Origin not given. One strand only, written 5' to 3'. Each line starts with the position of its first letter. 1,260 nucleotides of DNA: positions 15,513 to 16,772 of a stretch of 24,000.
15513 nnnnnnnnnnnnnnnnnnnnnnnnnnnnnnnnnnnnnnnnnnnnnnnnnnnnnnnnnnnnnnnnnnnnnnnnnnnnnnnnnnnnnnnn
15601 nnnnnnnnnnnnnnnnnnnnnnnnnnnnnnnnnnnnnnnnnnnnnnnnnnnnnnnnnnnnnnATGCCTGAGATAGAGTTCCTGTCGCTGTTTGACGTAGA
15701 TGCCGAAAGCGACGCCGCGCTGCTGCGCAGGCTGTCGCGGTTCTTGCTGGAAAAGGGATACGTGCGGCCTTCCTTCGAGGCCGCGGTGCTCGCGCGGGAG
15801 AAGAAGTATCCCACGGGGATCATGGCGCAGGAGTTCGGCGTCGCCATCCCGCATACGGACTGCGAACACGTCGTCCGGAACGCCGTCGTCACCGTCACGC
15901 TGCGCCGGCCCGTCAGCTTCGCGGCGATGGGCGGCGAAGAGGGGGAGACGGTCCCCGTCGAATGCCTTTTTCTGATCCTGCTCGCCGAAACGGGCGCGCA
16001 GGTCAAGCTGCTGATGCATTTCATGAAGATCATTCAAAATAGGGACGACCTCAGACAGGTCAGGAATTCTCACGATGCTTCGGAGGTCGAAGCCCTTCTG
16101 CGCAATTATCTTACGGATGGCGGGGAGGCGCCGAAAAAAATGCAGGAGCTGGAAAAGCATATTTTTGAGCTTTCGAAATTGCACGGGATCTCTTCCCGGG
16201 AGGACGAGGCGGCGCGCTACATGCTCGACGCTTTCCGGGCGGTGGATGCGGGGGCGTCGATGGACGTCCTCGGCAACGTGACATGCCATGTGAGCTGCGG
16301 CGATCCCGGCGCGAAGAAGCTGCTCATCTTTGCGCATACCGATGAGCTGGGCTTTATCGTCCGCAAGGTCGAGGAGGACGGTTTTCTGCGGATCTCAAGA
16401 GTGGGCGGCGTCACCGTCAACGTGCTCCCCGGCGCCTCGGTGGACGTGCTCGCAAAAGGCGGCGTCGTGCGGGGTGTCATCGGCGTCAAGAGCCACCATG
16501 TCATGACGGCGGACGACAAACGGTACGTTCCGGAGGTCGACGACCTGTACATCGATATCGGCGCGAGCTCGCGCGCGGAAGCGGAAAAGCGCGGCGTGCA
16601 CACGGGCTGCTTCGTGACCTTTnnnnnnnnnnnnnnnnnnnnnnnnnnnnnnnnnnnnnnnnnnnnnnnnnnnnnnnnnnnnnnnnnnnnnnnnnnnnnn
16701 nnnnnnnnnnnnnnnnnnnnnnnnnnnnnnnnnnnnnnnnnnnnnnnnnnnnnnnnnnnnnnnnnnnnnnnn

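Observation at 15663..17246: Physical fusion of a PTS EIIA domain to an apparently active M42 metallopeptidase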

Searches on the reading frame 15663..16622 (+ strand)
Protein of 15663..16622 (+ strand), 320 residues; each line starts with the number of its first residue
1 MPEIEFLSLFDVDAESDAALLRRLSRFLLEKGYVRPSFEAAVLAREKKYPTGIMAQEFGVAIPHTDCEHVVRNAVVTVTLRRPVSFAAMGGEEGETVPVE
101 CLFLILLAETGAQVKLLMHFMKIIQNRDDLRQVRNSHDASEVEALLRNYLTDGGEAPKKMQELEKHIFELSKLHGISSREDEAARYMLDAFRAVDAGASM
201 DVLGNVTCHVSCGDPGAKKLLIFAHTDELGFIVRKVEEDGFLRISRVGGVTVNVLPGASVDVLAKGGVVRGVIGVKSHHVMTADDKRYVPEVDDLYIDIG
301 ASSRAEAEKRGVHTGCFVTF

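Call 19: find_homologous_proteins(query=window:15663-16622:+, max_evalue=0.00001)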
Query window:15663-16622:+ (320 aa): 130 proteins with E <= 0.00001 among 6886 candidates; the best 120 are listed.
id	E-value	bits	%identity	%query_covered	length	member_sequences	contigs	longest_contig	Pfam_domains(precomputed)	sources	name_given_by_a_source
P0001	1.3e-206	703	100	100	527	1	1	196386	PF05343.20,PF00359.28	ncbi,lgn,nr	ncbi:MAG: PTS sugar transporter subunit IIA [Oscillospiraceae bacterium]|nr:PTS sugar transporter su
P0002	1.4e-60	223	65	50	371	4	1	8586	PF05343.20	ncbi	ncbi:MAG: M42 family peptidase [Oscillospiraceae bacterium]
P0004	5.4e-51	192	55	50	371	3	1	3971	PF01546.34,PF05343.20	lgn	-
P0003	5.5e-51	192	53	50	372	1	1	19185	PF05343.20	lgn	-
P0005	1.2e-50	191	56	49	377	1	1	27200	PF05343.20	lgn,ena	-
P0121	8.5e-50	188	53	50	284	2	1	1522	PF05343.20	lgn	-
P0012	3.1e-47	180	51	50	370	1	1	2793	PF05343.20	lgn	-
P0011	1.8e-45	174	51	49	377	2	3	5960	PF05343.20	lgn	-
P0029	1.5e-44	171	52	50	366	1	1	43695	PF04389.23,PF05343.20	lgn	-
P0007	2.3e-44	170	65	37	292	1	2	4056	PF05343.20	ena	-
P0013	9.8e-43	165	50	49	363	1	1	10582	PF05343.20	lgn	-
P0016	1.6e-42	164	50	50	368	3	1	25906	PF05343.20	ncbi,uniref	ncbi:M42 family metallopeptidase [Viridibacillus arvi]|uniref:M42 family metallopeptidase n=1 Tax=Vi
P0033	2.0e-42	164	49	49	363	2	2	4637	PF01546.34,PF05343.20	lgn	-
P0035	7.6e-41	159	52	49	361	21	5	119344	PF04389.23,PF05343.20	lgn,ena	-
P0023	2.2e-40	157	52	48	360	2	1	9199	PF01546.34,PF05343.20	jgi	jgi:putative aminopeptidase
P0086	1.5e-35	141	46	50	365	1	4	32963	PF01546.34,PF05343.20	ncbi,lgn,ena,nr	ncbi:MAG: hypothetical protein FD133_356 [Erysipelotrichaceae bacterium]|nr:MAG: hypothetical protei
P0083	5.3e-31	126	40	49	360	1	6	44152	PF05343.20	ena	-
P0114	1.4e-30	125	45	48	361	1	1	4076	PF01546.34,PF04389.23,PF05343.20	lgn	-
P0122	1.0e-29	122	40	51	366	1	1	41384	PF05343.20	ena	-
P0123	2.9e-29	121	48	48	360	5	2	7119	PF04389.23,PF05343.20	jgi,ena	-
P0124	3.0e-29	120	44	50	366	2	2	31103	PF04389.23,PF05343.20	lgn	-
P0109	3.7e-29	120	43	50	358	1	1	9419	PF01546.34,PF05343.20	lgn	-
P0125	9.1e-29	119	45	50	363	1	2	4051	PF01546.34,PF05343.20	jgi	jgi:putative aminopeptidase FrvX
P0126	1.5e-28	118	41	50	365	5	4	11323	PF05343.20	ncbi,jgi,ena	jgi:putative aminopeptidase FrvX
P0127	3.5e-28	117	46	48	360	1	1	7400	PF05343.20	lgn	-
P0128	1.8e-26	111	46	48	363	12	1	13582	PF05343.20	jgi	jgi:putative aminopeptidase FrvX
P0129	5.7e-26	110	45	47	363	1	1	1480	PF01546.34,PF05343.20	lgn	-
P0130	7.2e-26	109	40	50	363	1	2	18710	PF04389.23,PF05343.20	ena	-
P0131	9.9e-26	109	41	48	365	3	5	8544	PF01546.34,PF05343.20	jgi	jgi:putative aminopeptidase FrvX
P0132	3.6e-25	107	38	48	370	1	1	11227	PF04389.23,PF05343.20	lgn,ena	-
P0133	6.8e-25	106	42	48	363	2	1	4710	PF01546.34,PF05343.20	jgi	jgi:putative aminopeptidase FrvX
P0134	1.3e-24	105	44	48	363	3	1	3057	PF01546.34,PF05343.20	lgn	-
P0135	1.9e-24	105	40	46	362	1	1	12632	PF04389.23,PF05343.20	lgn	-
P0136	2.5e-24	104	44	48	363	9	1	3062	PF01546.34,PF05343.20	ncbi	-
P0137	2.8e-24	104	44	48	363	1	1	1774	PF01546.34,PF05343.20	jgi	jgi:putative aminopeptidase FrvX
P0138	5.2e-24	103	42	48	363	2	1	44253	PF01546.34,PF05343.20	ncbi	-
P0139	9.9e-24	102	43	47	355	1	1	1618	PF05343.20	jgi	jgi:putative aminopeptidase FrvX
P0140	1.2e-23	102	37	50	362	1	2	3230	PF05343.20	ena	-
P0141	1.2e-23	102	37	50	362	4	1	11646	PF05343.20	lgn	-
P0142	2.0e-23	101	41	50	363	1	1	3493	PF01546.34,PF05343.20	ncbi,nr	ncbi:MAG: M42 family peptidase [Anaerolineales bacterium]|nr:MAG: M42 family peptidase [Anaerolineal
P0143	2.3e-23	101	35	50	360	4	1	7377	PF04389.23,PF05343.20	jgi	jgi:putative aminopeptidase FrvX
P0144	3.1e-23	101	43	51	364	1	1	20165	PF04389.23,PF05343.20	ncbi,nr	ncbi:MAG: M20/M25/M40 family metallo-hydrolase [Anaerolineaceae bacterium]|nr:M20/M25/M40 family met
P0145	3.8e-23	100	41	44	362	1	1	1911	PF01546.34,PF04389.23,PF05343.20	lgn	-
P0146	3.8e-23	100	42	48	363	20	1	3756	PF01546.34,PF04389.23,PF05343.20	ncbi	ncbi:MAG: M42 family metallopeptidase [Anaerolineales bacterium]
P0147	4.0e-23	100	37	49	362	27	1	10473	PF05343.20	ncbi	-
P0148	4.2e-23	100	45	38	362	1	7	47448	PF01546.34,PF04389.23,PF05343.20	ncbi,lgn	-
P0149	4.4e-23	100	39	46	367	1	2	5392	PF04389.23,PF05343.20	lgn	-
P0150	4.9e-23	100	41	50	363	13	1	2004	PF01546.34,PF05343.20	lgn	-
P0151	5.1e-23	100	41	38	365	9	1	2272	PF04389.23,PF05343.20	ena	-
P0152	6.0e-23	100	43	38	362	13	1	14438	PF01546.34,PF04389.23,PF05343.20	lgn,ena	-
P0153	7.0e-23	100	41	45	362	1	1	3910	PF01546.34,PF04389.23,PF05343.20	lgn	-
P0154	7.4e-23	99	40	51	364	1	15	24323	PF04389.23,PF05343.20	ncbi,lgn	-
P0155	1.0e-22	99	43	48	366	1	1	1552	PF01546.34,PF05343.20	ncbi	-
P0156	1.1e-22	99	44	38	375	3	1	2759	PF01546.34,PF04389.23,PF05343.20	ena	-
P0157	1.4e-22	99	46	38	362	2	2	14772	PF04389.23,PF05343.20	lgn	-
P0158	1.4e-22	99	39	45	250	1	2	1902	PF05343.20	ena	-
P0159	1.5e-22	99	43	38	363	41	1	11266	PF01546.34,PF04389.23,PF05343.20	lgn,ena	-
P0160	1.7e-22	98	37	50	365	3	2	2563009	PF05343.20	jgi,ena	-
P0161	2.2e-22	98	36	50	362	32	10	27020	PF05343.20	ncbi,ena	-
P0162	2.3e-22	98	38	48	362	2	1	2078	PF04389.23,PF05343.20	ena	-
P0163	3.0e-22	97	42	48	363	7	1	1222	PF01546.34,PF05343.20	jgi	jgi:putative aminopeptidase FrvX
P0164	7.9e-22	96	41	48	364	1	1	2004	PF05343.20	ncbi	-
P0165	8.3e-22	96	40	49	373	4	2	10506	PF01546.34,PF04389.23,PF05343.20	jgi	jgi:putative aminopeptidase FrvX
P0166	1.2e-21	96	38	51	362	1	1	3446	PF01546.34,PF05343.20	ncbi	-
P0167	1.6e-21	95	41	50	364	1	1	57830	PF01546.34,PF05343.20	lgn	-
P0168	2.2e-21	95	36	50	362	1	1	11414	PF05343.20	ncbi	-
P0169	2.3e-21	95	36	50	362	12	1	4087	PF05343.20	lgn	-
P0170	2.0e-20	92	40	44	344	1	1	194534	PF05343.20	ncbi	-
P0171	2.6e-20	91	40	45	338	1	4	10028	PF05343.20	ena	-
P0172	3.5e-20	91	36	50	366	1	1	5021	PF01546.34,PF04389.23,PF05343.20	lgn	-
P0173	3.8e-20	91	43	38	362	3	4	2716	PF01546.34,PF04389.23,PF05343.20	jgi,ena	jgi:putative aminopeptidase FrvX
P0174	4.5e-20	90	35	50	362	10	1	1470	PF01546.34,PF04389.23,PF05343.20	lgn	-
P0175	6.8e-20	90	46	43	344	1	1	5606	PF01546.34,PF05343.20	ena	-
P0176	8.3e-20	89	41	45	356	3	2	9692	PF01546.34,PF05343.20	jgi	jgi:endoglucanase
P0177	1.4e-19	89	42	45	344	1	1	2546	PF05343.20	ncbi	-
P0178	1.7e-19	88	39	45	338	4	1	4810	PF01546.34,PF05343.20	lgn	-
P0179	2.6e-19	88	43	38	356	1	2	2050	PF01546.34,PF05343.20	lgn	-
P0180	6.6e-19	87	43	44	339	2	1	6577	PF01546.34,PF04389.23,PF05343.20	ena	-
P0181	7.3e-19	86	39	44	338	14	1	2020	PF01546.34,PF04389.23,PF05343.20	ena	-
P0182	3.1e-18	84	33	47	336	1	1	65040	PF05343.20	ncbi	-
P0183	1.0e-17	83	36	46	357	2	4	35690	PF01546.34,PF27529.1,PF05343.20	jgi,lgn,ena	-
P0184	1.7e-17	82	37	44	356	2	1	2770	PF01546.34,PF05343.20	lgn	-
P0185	3.0e-17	81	42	38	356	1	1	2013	PF01546.34,PF05343.20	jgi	jgi:putative aminopeptidase FrvX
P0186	6.1e-17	80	34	49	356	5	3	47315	PF01546.34,PF27529.1,PF05343.20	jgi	-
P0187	6.6e-17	80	39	45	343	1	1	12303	PF05343.20,PF02127.21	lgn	-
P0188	8.8e-17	80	36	45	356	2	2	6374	PF05343.20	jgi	jgi:putative aminopeptidase FrvX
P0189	1.4e-16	79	36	48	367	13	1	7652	PF01546.34,PF05343.20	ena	-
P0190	2.4e-16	78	40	46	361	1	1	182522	PF01546.34,PF05343.20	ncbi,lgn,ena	-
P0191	3.1e-16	78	38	45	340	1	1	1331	PF01546.34,PF05343.20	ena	-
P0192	3.3e-16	78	39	43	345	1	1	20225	PF01546.34,PF05343.20,PF02127.21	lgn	-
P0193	3.4e-16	78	38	42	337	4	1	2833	PF01546.34,PF27529.1,PF04389.23,PF05343.20,PF02127.21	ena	-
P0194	3.6e-16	78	40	44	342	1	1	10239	PF05343.20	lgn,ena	-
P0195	3.6e-16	78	37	44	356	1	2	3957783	PF01546.34,PF05343.20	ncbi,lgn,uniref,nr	ncbi:M42 family metallopeptidase [Geobacter sp. DSM 9736]|uniref:M42 family metallopeptidase n=1 Tax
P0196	4.4e-16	77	36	46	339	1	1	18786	PF05343.20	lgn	-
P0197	7.8e-16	76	35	49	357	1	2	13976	PF01546.34,PF27529.1,PF05343.20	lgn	-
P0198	8.8e-16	76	35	46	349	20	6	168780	PF01546.34,PF05343.20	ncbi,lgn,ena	-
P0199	1.0e-15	76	33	50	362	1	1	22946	PF05343.20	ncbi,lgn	ncbi:MAG: M42 family metallopeptidase [Mycobacterium leprae]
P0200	1.2e-15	76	35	49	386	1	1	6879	PF05343.20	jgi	-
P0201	1.7e-15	75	37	43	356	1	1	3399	PF01546.34,PF05343.20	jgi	jgi:endoglucanase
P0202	1.7e-15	75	36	47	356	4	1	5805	PF01546.34,PF05343.20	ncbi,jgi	-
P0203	1.9e-15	75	38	44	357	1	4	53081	PF05343.20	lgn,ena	-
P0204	1.9e-15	75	36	45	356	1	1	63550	PF01546.34,PF05343.20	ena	-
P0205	2.0e-15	75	38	44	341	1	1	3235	PF05343.20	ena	-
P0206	9.3e-15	73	36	43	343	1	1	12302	PF01546.34,PF27529.1,PF05343.20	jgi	jgi:endoglucanase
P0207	9.3e-15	73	34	44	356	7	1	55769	PF01546.34,PF05343.20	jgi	jgi:endoglucanase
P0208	1.1e-14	73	36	45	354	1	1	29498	PF01546.34,PF05343.20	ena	-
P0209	1.2e-14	73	35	44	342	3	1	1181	PF01546.34,PF05343.20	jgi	-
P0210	1.3e-14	72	37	38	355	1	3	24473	PF01546.34,PF05343.20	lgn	-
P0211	1.4e-14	72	37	48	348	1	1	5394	PF05343.20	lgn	-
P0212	2.1e-14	72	37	46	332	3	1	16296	PF01546.34,PF04389.23,PF05343.20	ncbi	ncbi:MAG: M42 family metallopeptidase [Chloroflexia bacterium]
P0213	2.2e-14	72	34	45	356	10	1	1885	PF01546.34,PF05343.20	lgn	-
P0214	2.4e-14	72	34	45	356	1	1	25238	PF01546.34,PF05343.20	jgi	jgi:putative aminopeptidase FrvX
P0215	6.9e-14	70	35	49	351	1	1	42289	PF01546.34,PF27529.1,PF05343.20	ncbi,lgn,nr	ncbi:MAG: M20/M25/M40 family metallo-hydrolase [Candidatus Schekmanbacteria bacterium]|nr:M20/M25/M4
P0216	7.0e-14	70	35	43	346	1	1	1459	PF01546.34,PF05343.20,PF02127.21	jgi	-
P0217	9.3e-14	70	39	45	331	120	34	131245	PF01546.34,PF04389.23,PF05343.20,PF02127.21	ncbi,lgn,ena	-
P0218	9.7e-14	70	37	41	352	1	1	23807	PF01546.34,PF05343.20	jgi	jgi:putative aminopeptidase FrvX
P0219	4.4e-13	67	34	44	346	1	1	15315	PF01546.34,PF05343.20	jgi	jgi:endoglucanase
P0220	1.2e-12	66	34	47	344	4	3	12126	PF01546.34,PF27529.1,PF05343.20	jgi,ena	-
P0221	3.6e-12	64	37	45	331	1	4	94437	PF01546.34,PF04389.23,PF05343.20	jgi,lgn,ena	-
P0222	4.7e-12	64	34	47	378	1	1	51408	PF01546.34,PF05343.20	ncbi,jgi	-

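Call 22: search_protein_representatives(protein=window:15663-16622:+)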
Query: 320 residues. Proteins with E-value up to 0.001 (for the whole library): 6398; up to 1e-10: 2448; up to 1e-30: 11. The best 150 are listed.
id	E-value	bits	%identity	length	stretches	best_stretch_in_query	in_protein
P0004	1.7e-51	191.8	55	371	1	160-320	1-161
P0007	7.2e-45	170.1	65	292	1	203-320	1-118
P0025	8.6e-41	156.7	51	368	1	162-319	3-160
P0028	1.0e-39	153.1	44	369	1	161-320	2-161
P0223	1.8e-38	149.1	50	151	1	163-311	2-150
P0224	4.6e-38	147.7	47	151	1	1-150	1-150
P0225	9.8e-37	143.4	37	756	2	167-320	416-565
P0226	2.1e-36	142.3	45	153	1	1-149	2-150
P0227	4.5e-36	141.2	47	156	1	5-151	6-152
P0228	4.9e-34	134.5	36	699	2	162-316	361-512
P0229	3.1e-32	128.6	59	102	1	207-306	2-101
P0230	2.4e-30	122.4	37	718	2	164-307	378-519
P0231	1.2e-29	120.1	38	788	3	160-269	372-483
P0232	1.6e-29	119.7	41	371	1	164-320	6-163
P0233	3.3e-29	118.7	40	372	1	164-319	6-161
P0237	2.6e-28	115.7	33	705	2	159-315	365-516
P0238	8.1e-28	114.1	32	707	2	177-309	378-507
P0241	7.0e-27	111.0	36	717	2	169-320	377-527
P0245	4.2e-26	108.5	33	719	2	151-318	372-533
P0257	3.4e-24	102.2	36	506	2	165-308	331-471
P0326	1.3e-20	90.4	30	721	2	163-313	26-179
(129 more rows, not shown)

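Call 23: search_protein_families(library=pfam, proteins=[P0225, P0228, P0230, P0231, P0237, P0238, P0241, P0245, P0257, P0326], max_evalue=0.001)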
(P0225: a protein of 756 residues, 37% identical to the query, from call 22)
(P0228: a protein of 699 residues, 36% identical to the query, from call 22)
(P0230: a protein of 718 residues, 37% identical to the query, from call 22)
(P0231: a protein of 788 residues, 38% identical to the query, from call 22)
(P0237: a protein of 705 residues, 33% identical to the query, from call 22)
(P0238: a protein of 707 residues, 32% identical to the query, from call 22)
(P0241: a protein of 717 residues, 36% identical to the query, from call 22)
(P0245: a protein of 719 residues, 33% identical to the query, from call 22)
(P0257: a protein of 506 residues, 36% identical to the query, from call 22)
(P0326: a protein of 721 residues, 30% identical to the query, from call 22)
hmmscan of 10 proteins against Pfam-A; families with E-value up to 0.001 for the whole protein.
P0225 (756 aa): 4 families
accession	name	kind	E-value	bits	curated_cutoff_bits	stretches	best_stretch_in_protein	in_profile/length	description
PF05343.19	Peptidase_M42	-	1.1e-161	537.1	23.2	2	453-739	1-292/292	M42 glutamyl aminopeptidase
PF01546.33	Peptidase_M20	-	2.2e-15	57.6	24.6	2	176-348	25-204/206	Peptidase family M20/M25/M40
PF04389.22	Peptidase_M28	-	2.9e-06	27.6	21.3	0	183-229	30-78/193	Peptidase family M28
PF02127.20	Peptidase_M18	-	0.00015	21.2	24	0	651-743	335-431/432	Aminopeptidase I zinc metalloprotease (M18)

P0228 (699 aa): 3 families
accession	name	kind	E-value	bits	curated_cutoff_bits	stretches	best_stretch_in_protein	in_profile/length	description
PF05343.19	Peptidase_M42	-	1.3e-160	533.6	23.2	2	402-687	1-291/292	M42 glutamyl aminopeptidase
PF01546.33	Peptidase_M20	-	3.7e-17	63.4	24.6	2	162-334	22-204/206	Peptidase family M20/M25/M40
PF04389.22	Peptidase_M28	-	3.1e-13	50.3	21.3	0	530-693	30-190/193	Peptidase family M28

P0230 (718 aa): 3 families
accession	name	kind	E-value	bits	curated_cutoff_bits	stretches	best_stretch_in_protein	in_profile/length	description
PF05343.19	Peptidase_M42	-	3.6e-152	505.9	23.2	2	420-705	1-292/292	M42 glutamyl aminopeptidase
PF04389.22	Peptidase_M28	-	1.6e-15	57.8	21.3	0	547-587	30-76/193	Peptidase family M28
PF01546.33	Peptidase_M20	-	1.3e-13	51.7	24.6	1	175-339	33-205/206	Peptidase family M20/M25/M40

P0231 (788 aa): 4 families
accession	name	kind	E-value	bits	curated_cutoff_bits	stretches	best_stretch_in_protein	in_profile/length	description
PF05343.19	Peptidase_M42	-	9e-148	491.5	23.2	3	44-329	1-292/292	M42 glutamyl aminopeptidase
PF04389.22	Peptidase_M28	-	2e-13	50.9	21.3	0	173-317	32-173/193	Peptidase family M28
PF01546.33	Peptidase_M20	-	7.7e-13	49.2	24.6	2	172-335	34-205/206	Peptidase family M20/M25/M40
PF02127.20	Peptidase_M18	-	2.5e-08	33.6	24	0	221-330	315-428/432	Aminopeptidase I zinc metalloprotease (M18)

P0237 (705 aa): 3 families
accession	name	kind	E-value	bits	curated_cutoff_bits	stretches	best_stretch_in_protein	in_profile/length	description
PF05343.19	Peptidase_M42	-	3.8e-153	509.1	23.2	2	409-694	1-292/292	M42 glutamyl aminopeptidase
PF04389.22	Peptidase_M28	-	3e-08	34.1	21.3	0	167-322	27-174/193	Peptidase family M28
PF01546.33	Peptidase_M20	-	5.7e-08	33.3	24.6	0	169-334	32-200/206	Peptidase family M20/M25/M40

P0238 (707 aa): 3 families
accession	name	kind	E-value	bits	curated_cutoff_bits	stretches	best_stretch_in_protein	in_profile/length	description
PF05343.19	Peptidase_M42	-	1e-142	474.9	23.2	2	405-699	1-292/292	M42 glutamyl aminopeptidase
PF01546.33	Peptidase_M20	-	1.9e-18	67.6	24.6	2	166-337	25-205/206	Peptidase family M20/M25/M40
PF04389.22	Peptidase_M28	-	1.1e-11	45.2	21.3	1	535-583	30-78/193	Peptidase family M28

P0241 (717 aa): 3 families
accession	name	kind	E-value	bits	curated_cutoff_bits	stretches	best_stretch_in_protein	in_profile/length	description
PF05343.19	Peptidase_M42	-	4.2e-146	486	23.2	2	412-701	1-292/292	M42 glutamyl aminopeptidase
PF04389.22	Peptidase_M28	-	8.6e-07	29.3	21.3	0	169-220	27-80/193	Peptidase family M28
PF01546.33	Peptidase_M20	-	0.00085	19.7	24.6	0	172-335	33-203/206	Peptidase family M20/M25/M40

P0245 (719 aa): 3 families
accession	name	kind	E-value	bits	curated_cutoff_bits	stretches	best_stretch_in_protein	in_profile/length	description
PF05343.19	Peptidase_M42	-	3.8e-86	289.2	23.2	2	422-711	1-292/292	M42 glutamyl aminopeptidase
PF01546.33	Peptidase_M20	-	1.6e-13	51.5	24.6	1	544-716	25-204/206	Peptidase family M20/M25/M40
PF04389.22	Peptidase_M28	-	1.2e-08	35.4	21.3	1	551-710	30-184/193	Peptidase family M28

P0257 (506 aa): 1 family
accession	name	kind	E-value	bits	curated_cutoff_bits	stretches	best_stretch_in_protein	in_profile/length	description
PF05343.19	Peptidase_M42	-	1.8e-87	293.6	23.2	2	10-237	1-231/292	M42 glutamyl aminopeptidase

P0326 (721 aa): 3 families
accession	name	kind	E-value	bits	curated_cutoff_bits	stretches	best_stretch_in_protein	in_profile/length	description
PF05343.19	Peptidase_M42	-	1.1e-100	336.9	23.2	2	423-710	1-292/292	M42 glutamyl aminopeptidase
PF01546.33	Peptidase_M20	-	4.2e-10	40.3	24.6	1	544-716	27-205/206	Peptidase family M20/M25/M40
PF04389.22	Peptidase_M28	-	8.9e-09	35.8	21.3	1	551-711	32-186/193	Peptidase family M28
